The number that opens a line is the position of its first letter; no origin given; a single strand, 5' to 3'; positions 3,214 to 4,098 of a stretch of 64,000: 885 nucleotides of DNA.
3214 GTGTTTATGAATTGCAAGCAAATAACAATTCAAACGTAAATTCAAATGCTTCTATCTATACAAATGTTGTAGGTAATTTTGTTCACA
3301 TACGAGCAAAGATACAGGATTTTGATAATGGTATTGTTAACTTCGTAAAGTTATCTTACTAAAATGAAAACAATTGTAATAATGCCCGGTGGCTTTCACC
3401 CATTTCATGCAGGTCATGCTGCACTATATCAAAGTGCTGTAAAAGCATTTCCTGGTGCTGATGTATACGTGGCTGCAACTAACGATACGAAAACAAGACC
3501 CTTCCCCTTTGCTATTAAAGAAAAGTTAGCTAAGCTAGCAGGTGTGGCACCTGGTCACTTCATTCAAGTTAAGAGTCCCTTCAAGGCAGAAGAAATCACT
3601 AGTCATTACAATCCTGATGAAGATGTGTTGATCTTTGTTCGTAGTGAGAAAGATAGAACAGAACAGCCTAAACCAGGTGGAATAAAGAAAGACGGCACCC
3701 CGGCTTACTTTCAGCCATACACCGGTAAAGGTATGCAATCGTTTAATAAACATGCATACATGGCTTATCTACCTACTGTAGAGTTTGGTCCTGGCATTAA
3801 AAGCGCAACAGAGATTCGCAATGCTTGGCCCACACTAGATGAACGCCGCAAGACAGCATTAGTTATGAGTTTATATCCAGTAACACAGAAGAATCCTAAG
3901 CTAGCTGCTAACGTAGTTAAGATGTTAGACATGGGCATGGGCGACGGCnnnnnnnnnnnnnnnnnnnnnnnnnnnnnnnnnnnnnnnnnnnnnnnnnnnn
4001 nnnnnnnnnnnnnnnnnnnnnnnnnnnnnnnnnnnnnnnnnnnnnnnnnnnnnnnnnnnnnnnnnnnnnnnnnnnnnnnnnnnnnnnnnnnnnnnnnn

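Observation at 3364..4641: NMNAT-like adenylyltransferase fused to a SpoT/Mesh1-type HD alarmone hydrolase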

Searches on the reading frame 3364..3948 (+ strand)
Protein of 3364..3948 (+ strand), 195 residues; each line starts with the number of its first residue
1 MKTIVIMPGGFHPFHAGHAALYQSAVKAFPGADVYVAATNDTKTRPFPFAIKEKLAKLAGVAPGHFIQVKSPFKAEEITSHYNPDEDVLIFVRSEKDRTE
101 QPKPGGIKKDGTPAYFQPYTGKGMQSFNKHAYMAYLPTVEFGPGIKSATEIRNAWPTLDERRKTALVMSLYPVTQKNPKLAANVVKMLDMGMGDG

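Call 3: search_protein_families(library=pfam, proteins=[window:3364-3933:+], max_evalue=1)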
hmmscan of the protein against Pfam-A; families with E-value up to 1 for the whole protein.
window:3364-3933:+ (190 aa): 1 family
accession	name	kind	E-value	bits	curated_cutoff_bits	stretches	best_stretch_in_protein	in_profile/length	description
PF01467.32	CTP_transf_like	-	0.00028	21.5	21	1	6-93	1-86/133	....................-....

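Call 4: search_protein_families(library=phrogs, proteins=[window:3364-3933:+], max_evalue=0.01)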
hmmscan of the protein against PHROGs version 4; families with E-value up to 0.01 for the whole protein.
window:3364-3933:+ (190 aa): 3 families
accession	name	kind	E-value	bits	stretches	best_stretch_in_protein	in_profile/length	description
phrog_395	-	other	0.00017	22.5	1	2-70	11-79/373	cytidyltransferase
phrog_3041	-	other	0.002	17.5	1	1-86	49-140/678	cytidyltransferase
phrog_29208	-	unknown function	0.0089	16.8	0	2-69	3-66/163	-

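Call 5: search_protein_families(library=ncbifam, proteins=[window:3364-3933:+], max_evalue=1)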
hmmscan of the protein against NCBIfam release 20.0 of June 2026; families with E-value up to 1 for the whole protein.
window:3364-3933:+ (190 aa): 15 families
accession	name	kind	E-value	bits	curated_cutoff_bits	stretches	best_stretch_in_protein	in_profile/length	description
TIGR00125.1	cyt_tran_rel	domain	5.9e-05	23.2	27.7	1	4-48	1-43/65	adenylyltransferase/cytidyltransferase family protein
NF001985.0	PRK00777.1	subfamily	0.00041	20.4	104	1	5-42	7-42/157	pantetheine-phosphate adenylyltransferase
TIGR01510.1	coaD_prev_kdtB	equivalog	0.00086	19.4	103.3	1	5-93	2-85/155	pantetheine-phosphate adenylyltransferase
NF000843.0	PRK00071.2-2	equivalog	0.026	14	240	1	3-65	13-77/212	nicotinate-nucleotide adenylyltransferase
NF003788.0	PRK05379.1-5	equivalog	0.028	13.7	354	1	6-59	9-62/351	bifunctional nicotinamide-nucleotide adenylyltransferase/Nudix hydroxylase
NF045965.1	RibF_rel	equivalog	0.036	13.5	200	1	5-26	15-36/279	FAD synthase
NF005518.0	PRK07143.1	equivalog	0.039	13.4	232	1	4-30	17-43/281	hypothetical protein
TIGR01526.1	nadR_NMN_Atrans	equivalog_domain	0.063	12.5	341.15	1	2-44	1-44/325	nicotinamide-nucleotide adenylyltransferase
NF041124.1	CoaD_Thcocales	equivalog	0.069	13.1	290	1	5-52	7-52/156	phosphopantetheine adenylyltransferase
NF005519.0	PRK07152.1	equivalog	0.071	12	315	1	3-35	2-34/361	nicotinate-nucleotide adenylyltransferase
NF003786.0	PRK05379.1-2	equivalog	0.076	12.2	397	1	6-58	18-70/354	bifunctional nicotinamide-nucleotide adenylyltransferase/Nudix hydroxylase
TIGR00482.1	TIGR00482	equivalog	0.088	12.8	112.45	1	7-42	2-37/194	nicotinate (nicotinamide) nucleotide adenylyltransferase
NF002243.0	PRK01153.1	subfamily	0.11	12.1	127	1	6-55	4-53/175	nicotinamide-nucleotide adenylyltransferase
TIGR01527.1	arch_NMN_Atrans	equivalog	0.14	11.7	181.2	1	6-55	3-52/167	nicotinamide-nucleotide adenylyltransferase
NF010192.0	PRK13671.1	equivalog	0.15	11.5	238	1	10-62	8-64/298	nucleotidyltransferase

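Call 19: search_solved_structures(query=window:3364-3948:+, max_evalue=10, show_alignments=3)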
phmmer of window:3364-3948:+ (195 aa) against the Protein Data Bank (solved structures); distinct sequences matched with E-value up to 10: 19.
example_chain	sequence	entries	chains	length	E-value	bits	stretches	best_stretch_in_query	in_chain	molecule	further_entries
3pxu_A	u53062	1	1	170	0.027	17.8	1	4-71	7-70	Phosphopantetheine adenylyltransferase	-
3k9w_A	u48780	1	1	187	0.032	17.5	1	4-70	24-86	Phosphopantetheine adenylyltransferase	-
3do8_A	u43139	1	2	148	0.077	16.3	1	5-55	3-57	Phosphopantetheine adenylyltransferase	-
1od6_A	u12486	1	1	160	0.1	15.9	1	5-70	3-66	PHOSPHOPANTETHEINE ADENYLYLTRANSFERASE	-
3hl4_A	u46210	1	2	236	0.21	14.9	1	7-48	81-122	Choline-phosphate cytidylyltransferase A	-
4mvc_A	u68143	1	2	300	0.27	14.5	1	7-48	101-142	Choline-phosphate cytidylyltransferase A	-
9j5p_B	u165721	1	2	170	0.34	14.2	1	16-84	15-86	Putative tRNA (cytidine(34)-2'-O)-methyltransferase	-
4mvd_B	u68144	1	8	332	0.36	14.1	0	7-48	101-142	Choline-phosphate cytidylyltransferase A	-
3x1j_A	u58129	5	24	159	0.36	14.1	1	5-93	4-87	Phosphopantetheine adenylyltransferase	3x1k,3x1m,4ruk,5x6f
5ts2_A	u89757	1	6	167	0.39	14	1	5-93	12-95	Phosphopantetheine adenylyltransferase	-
8i8i_A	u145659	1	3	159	0.39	14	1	1-70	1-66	Phosphopantetheine adenylyltransferase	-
3fd2_A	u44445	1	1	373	0.4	14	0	165-189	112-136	Site-specific DNA endonuclease I-MsoI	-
5h16_A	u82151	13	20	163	0.53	13.6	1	2-69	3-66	Phosphopantetheine adenylyltransferase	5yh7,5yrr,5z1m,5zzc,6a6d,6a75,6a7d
8w9u_A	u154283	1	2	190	0.56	13.5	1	16-84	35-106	Putative tRNA (cytidine(34)-2'-O)-methyltransferase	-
5h7x_A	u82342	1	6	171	0.59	13.4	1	2-69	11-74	Phosphopantetheine adenylyltransferase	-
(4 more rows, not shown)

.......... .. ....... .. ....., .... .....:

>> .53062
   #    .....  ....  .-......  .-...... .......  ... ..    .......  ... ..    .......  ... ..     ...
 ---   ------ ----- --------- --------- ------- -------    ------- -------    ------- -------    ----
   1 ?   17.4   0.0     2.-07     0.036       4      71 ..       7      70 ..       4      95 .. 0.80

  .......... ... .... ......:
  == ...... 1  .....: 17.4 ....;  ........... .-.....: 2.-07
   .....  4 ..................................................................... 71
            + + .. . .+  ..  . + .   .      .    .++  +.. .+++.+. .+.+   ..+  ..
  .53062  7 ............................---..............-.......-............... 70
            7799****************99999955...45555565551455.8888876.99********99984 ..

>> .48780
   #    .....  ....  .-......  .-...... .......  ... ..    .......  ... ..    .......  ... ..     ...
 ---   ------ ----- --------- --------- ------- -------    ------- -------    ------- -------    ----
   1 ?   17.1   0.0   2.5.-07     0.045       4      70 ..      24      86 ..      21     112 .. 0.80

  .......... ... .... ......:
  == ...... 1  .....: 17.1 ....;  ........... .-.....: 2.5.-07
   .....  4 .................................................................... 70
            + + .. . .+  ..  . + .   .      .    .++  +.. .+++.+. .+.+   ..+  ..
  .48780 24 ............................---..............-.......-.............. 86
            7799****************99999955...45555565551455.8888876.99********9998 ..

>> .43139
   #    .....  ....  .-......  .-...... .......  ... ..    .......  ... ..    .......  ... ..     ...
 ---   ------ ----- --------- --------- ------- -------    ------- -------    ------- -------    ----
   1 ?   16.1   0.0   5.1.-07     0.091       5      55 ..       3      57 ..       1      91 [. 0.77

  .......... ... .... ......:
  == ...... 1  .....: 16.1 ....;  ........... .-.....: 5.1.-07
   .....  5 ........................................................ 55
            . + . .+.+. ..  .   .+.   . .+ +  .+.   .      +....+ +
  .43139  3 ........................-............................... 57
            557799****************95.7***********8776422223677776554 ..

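Call 31: search_solved_structures(query=A2, max_evalue=1, show_alignments=3)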
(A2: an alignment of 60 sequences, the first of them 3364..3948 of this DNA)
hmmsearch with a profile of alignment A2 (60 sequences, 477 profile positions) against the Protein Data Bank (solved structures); distinct sequences matched with E-value up to 1: 35.
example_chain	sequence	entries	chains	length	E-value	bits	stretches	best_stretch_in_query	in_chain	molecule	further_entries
8acu_A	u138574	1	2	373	3.8e-14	56.1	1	236-402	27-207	GTP pyrophosphokinase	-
5xnx_A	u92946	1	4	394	4.7e-14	55.8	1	238-401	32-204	Bifunctional (p)ppGpp synthase/hydrolase RelA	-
6yxa_A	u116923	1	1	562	1.2e-13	54.4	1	236-402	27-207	GTP pyrophosphokinase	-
3nr1_A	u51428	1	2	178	1.5e-13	54.1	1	238-373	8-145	HD domain-containing protein 3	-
3nqw_A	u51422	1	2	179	2.2e-13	53.5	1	238-373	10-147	CG11900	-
5vxa_A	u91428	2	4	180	2.8e-13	53.2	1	237-373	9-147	Guanosine-3',5'-bis(diphosphate) 3'-pyrophosphohydrolase MESH1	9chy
1vj7_A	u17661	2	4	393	2.1e-12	50.3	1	236-405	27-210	Bifunctional RELA/SPOT | Bifunctional (p)ppGpp synthase/hydrolase RelA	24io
8fr8_I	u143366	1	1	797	5.1e-12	49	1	237-382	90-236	GTP pyrophosphokinase RelA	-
7oiw_A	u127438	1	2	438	9.6e-12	48.1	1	236-360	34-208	GTP pyrophosphokinase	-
7qps_A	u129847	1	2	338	5.2e-11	45.7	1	236-432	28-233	ACT domain protein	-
7ohg_A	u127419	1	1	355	1.6e-10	44.1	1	235-384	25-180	Guanosine-3',5'-bis(Diphosphate) 3'-pyrophosphohydrolase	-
6s2t_A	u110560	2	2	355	1.6e-10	44.1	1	235-384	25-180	(P)ppGpp synthetase I, SpoT/RelA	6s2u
6s2v_A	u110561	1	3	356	1.6e-10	44.1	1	235-384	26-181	(P)ppGpp synthetase I, SpoT/RelA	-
7qpr_A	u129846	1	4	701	1.9e-10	43.8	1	236-432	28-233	ACT domain protein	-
4yf1_A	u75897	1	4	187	1.1e-09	41.4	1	236-364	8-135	Lmo0812 protein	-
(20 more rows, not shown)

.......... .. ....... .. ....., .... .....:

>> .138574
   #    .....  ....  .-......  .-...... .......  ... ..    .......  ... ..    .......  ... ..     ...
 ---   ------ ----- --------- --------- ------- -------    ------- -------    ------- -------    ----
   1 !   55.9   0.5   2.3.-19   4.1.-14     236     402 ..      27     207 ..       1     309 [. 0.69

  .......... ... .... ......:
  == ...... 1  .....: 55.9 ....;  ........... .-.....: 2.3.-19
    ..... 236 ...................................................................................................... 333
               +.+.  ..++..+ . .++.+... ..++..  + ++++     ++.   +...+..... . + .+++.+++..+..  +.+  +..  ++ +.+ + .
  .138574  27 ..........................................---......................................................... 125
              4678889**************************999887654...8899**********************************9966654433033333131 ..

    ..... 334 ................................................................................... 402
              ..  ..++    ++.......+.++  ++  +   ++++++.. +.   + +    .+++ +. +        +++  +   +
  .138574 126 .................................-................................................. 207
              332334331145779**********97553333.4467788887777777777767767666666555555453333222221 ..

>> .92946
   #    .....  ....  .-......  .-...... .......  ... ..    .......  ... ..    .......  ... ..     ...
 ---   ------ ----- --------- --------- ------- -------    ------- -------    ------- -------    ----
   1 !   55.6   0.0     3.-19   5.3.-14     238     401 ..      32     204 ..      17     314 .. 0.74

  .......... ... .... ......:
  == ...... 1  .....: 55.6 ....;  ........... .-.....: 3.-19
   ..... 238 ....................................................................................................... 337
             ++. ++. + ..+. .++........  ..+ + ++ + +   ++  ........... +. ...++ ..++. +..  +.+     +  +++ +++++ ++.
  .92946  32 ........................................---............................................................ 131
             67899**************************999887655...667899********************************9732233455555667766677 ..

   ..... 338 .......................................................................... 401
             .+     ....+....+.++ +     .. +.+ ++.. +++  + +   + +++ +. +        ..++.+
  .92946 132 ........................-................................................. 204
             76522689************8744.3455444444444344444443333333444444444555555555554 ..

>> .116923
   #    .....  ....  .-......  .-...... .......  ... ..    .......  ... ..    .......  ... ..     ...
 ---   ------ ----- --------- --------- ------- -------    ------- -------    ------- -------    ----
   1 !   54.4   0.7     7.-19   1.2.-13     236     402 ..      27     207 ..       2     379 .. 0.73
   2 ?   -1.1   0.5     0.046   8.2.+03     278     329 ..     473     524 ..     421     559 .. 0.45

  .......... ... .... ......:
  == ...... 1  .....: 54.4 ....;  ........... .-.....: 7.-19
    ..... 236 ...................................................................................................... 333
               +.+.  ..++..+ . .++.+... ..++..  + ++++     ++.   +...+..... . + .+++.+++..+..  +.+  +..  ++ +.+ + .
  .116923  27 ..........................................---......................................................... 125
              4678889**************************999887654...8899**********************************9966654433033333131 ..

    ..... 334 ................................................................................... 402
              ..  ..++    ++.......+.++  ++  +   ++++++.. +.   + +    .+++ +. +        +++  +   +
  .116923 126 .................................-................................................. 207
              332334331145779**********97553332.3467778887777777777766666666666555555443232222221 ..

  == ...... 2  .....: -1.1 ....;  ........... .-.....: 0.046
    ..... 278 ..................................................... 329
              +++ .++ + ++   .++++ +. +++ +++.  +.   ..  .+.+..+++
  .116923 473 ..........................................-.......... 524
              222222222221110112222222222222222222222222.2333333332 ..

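Call 36: predict_structure(alignment_id=A2)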
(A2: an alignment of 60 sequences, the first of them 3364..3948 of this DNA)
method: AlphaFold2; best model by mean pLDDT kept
length: 195 residues; sequences in the alignment: 60
mean_pLDDT: 89.0   pTM: 0.84
mean pLDDT of the five models: 89.0, 87.2, 86.2, 85.3, 82.5
residues with pLDDT >= 90: 114; 70-90: 71; 50-70: 9; < 50: 1
segments of 3 or more residues with pLDDT < 50: none
pLDDT, mean of each block of 10 residues (from residue 1): 92 82 94 94 82 91 93 92 97 90 88 94 94 89 70 87 90 92 92 66
secondary structure, 60 per line:
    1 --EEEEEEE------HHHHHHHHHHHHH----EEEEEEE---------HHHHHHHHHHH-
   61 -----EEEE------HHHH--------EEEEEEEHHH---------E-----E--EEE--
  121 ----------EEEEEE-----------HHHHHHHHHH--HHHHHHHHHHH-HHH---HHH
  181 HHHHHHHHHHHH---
elements in order: E3-9 H16-28 E33-39 H49-59 E66-69 H76-79 E88-94 E116-118 E131-136 H148-157 H160-170 H178-192

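Call 46: search_protein_representatives(protein=window:3364-3948:+)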
Query: 195 residues. Proteins with E-value up to 0.001 (for the whole library): 1567; up to 1e-10: 1005; up to 1e-30: 364. The best 150 are listed.
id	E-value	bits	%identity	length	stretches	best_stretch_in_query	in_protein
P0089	2.2e-115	399.8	91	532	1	1-194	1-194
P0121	1.9e-111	386.9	86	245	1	1-194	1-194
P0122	2.2e-111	386.8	86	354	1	1-194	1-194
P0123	3.2e-111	386.2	88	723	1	1-194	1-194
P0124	1.1e-110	384.5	85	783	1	1-195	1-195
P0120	2.4e-110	383.4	85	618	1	1-194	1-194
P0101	6.9e-110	381.9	86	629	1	1-193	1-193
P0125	3.9e-109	379.4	89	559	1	7-193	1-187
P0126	5.1e-109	379.0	85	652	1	1-194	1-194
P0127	9.2e-109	378.2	85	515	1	1-193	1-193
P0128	1.9e-108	377.2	86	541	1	1-194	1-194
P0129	3.0e-108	376.5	86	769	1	2-193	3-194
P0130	6.0e-108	375.5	88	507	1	7-194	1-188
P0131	6.2e-108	375.5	84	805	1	1-193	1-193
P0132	7.3e-108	375.2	85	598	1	1-194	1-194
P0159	2.4e-97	340.9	78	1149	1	1-192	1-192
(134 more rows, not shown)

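Call 52: search_protein_families(library=pfam, alignment_id=A3, max_evalue=0.001)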
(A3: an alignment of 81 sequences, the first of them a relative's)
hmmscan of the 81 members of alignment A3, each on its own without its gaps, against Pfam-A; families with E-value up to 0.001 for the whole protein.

A. member 1, P0159 (1149 aa): 6 families
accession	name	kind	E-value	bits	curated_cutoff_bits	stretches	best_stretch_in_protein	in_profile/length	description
PF00583.31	Acetyltransf_1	-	6e-10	39.9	20.7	0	508-568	28-84/116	Acetyltransferase (GNAT) family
PF13508.13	Acetyltransf_7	-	4.5e-09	37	27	0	673-721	8-62/84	Acetyltransferase (GNAT) domain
PF14542.12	Acetyltransf_CG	-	5.3e-09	36.5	30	0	821-848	19-46/80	GCN5-related N-acetyl-transferase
PF19197.5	DUF5872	-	1.2e-05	26.3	27.5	1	918-989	12-67/116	Family of unknown function (DUF5872)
PF22028.2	DUF6934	-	0.00046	20.6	27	0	393-456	61-119/145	Family of unknown function (DUF6934)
PF01467.32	CTP_transf_like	-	0.00096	19.8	21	0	7-90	2-83/133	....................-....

B. families by the number of members that match (of 81 scanned): 21 families
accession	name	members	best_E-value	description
PF01467.32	CTP_transf_like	58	1.3e-06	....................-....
PF18760.7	ART-PolyVal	4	3.2e-22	ADP-Ribosyltransferase in polyvalent proteins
PF04545.22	Sigma70_r4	4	1.8e-16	Sigma-70, region 4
PF00583.31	Acetyltransf_1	4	6e-10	Acetyltransferase (GNAT) family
PF22028.2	DUF6934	4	4.2e-08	Family of unknown function (DUF6934)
PF13328.12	HD_4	3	2.8e-17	HD domain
PF08281.18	Sigma70_r4_2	3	1.4e-07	Sigma-70, region 4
PF01966.28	HD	3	7.1e-07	HD domain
PF19197.5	DUF5872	3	1.2e-05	Family of unknown function (DUF5872)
PF10518.14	TAT_signal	2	9.6e-06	TAT (twin-arginine translocation) pathway signal sequence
PF19782.4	DUF6267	1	5.7e-31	Family of unknown function (DUF6267)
PF13103.11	TonB_2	1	2.2e-20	TonB C terminal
PF06414.18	Zeta_toxin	1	6.4e-13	Zeta toxin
PF13508.13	Acetyltransf_7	1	4.5e-09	Acetyltransferase (GNAT) domain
PF14542.12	Acetyltransf_CG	1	5.3e-09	GCN5-related N-acetyl-transferase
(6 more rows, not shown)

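Call 65: search_protein_families(library=pfam, proteins=[P0121], max_evalue=0.1)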
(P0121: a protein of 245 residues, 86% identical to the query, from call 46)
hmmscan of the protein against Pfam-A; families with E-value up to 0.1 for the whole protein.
P0121 (245 aa): 1 family
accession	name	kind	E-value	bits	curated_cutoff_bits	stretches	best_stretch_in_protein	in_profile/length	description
PF01467.32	CTP_transf_like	-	8.3e-05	23.2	21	1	6-92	1-85/133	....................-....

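Call 79: fold_search(model_id=the predicted structure, library=viral)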
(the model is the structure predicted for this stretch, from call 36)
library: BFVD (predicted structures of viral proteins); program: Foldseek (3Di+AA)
matches with E <= 10: 654; with E <= 0.001: 34
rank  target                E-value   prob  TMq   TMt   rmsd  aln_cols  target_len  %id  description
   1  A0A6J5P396            1.2e-30  1.00  0.96  0.29   1.2       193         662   73  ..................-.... domain-containing protein [uncultured Caudovirales phage]
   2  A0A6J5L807            4.6e-16  1.00  0.80  0.54   2.9       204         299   29  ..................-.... domain-containing protein [uncultured Caudovirales phage]
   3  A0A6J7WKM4            1.1e-15  1.00  0.85  0.29   2.3       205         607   32  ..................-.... domain-containing protein [uncultured Caudovirales phage]
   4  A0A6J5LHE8            6.4e-14  1.00  0.79  0.28   3.3       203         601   26  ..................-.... domain containing protein [uncultured Caudovirales phage]
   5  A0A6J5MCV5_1          1.0e-12  1.00  0.75  0.19   2.9       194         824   29  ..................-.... domain-containing protein [uncultured Caudovirales phage]
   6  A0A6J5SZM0            1.5e-12  1.00  0.73  0.28   6.4       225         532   23  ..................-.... domain [uncultured Caudovirales phage]
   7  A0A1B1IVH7            9.5e-12  1.00  0.78  0.18   3.1       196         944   26  (no name in the UniProt tables at hand)
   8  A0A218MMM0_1          1.0e-06  1.00  0.60  0.15   4.6       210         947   18  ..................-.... domain-containing protein [uncultured virus]
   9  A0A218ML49            2.6e-06  1.00  0.60  0.14   4.7       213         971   19  SET domain-containing protein [uncultured virus]
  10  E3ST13                4.4e-06  1.00  0.63  0.66   4.9       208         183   17  Cytitidyltransferase [Prochlorococcus phage P-HM2]
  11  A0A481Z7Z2            6.4e-06  1.00  0.56  0.52   5.9       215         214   14  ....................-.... protein [Pithovirus LCPAC302]
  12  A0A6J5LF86            1.2e-05  1.00  0.61  0.22   5.1       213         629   16  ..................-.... domain [uncultured Caudovirales phage]
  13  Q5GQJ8                1.5e-05  1.00  0.62  0.34   5.3       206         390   18  Cytitidyltransferase [Synechococcus phage S-PM2]
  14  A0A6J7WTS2            1.6e-05  1.00  0.55  0.21   5.6       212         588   15  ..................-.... domain-containing protein [uncultured Caudovirales phage]
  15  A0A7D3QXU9            2.7e-05  1.00  0.49  0.47   7.4       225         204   16  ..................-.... protein [Fadolivirus FV1/VV64]
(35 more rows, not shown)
